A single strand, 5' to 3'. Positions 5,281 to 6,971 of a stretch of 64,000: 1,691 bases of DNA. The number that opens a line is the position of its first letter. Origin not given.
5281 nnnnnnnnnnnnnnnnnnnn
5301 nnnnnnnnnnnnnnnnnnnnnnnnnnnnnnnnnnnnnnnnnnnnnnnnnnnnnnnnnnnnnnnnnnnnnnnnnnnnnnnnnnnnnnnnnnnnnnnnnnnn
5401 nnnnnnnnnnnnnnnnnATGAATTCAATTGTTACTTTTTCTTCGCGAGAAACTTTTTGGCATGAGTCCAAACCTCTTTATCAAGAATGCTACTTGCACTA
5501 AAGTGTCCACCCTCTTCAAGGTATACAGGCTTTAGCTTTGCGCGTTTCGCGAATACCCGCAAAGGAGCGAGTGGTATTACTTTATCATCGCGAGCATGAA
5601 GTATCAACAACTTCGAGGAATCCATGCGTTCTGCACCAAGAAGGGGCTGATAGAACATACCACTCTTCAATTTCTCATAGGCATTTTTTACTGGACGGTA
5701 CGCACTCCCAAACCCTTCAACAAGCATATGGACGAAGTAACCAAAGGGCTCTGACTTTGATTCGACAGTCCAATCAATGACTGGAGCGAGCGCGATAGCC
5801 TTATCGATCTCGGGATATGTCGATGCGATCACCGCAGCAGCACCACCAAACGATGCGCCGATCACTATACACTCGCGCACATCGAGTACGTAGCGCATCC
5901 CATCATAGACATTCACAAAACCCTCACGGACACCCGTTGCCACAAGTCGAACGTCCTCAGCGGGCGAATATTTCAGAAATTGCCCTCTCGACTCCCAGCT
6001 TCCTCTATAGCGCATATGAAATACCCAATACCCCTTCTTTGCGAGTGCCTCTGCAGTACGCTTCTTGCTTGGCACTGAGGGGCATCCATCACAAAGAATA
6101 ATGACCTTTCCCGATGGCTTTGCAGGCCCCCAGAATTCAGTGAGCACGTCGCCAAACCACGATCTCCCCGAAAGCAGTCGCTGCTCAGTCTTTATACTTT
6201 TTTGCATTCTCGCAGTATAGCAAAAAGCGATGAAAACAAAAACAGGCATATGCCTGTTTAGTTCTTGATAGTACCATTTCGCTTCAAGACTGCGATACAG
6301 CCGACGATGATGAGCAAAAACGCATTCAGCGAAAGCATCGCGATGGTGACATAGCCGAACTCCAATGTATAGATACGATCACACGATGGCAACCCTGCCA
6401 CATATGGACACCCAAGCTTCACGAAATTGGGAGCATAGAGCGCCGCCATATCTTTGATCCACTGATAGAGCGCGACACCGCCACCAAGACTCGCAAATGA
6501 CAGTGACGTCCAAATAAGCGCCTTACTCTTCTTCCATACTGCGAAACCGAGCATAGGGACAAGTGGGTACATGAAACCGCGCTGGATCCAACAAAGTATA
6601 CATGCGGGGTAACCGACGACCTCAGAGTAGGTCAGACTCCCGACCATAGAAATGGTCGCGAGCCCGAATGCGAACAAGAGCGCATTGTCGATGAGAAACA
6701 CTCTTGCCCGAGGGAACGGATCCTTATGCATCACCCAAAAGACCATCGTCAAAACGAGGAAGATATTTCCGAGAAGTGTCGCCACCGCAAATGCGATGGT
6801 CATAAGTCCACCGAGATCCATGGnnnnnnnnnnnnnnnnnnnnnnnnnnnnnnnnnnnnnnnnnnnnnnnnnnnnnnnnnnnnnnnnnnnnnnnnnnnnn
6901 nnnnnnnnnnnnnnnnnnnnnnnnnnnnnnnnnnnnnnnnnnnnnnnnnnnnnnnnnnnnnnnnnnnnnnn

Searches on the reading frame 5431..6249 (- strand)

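Call 16: search_protein_families(library=pfam, proteins=[window:5431-6249:-])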
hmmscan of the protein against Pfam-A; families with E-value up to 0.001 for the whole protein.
window:5431-6249:- (272 aa): 3 families
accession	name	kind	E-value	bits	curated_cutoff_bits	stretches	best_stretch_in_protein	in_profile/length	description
PF12146.15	Hydrolase_4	-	2.4e-08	34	27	1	56-169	14-122/239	Serine aminopeptidase, S33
PF00326.27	Peptidase_S9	-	2.6e-06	27.5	22.6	1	65-235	6-169/213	Prolyl oligopeptidase family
PF12697.13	Abhydrolase_6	-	8.2e-06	27.1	26.3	1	68-250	22-205/217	Alpha/beta hydrolase family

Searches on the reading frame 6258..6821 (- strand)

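Call 16: search_protein_families(library=pfam, proteins=[window:6258-6821:-])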
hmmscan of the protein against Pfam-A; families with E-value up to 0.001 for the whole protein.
window:6258-6821:- (187 aa): 1 family
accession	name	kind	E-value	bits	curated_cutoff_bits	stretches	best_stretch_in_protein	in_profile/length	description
PF02600.21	DsbB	-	9.8e-06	26.5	22.1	1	47-173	4-143/148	Disulfide bond formation protein DsbB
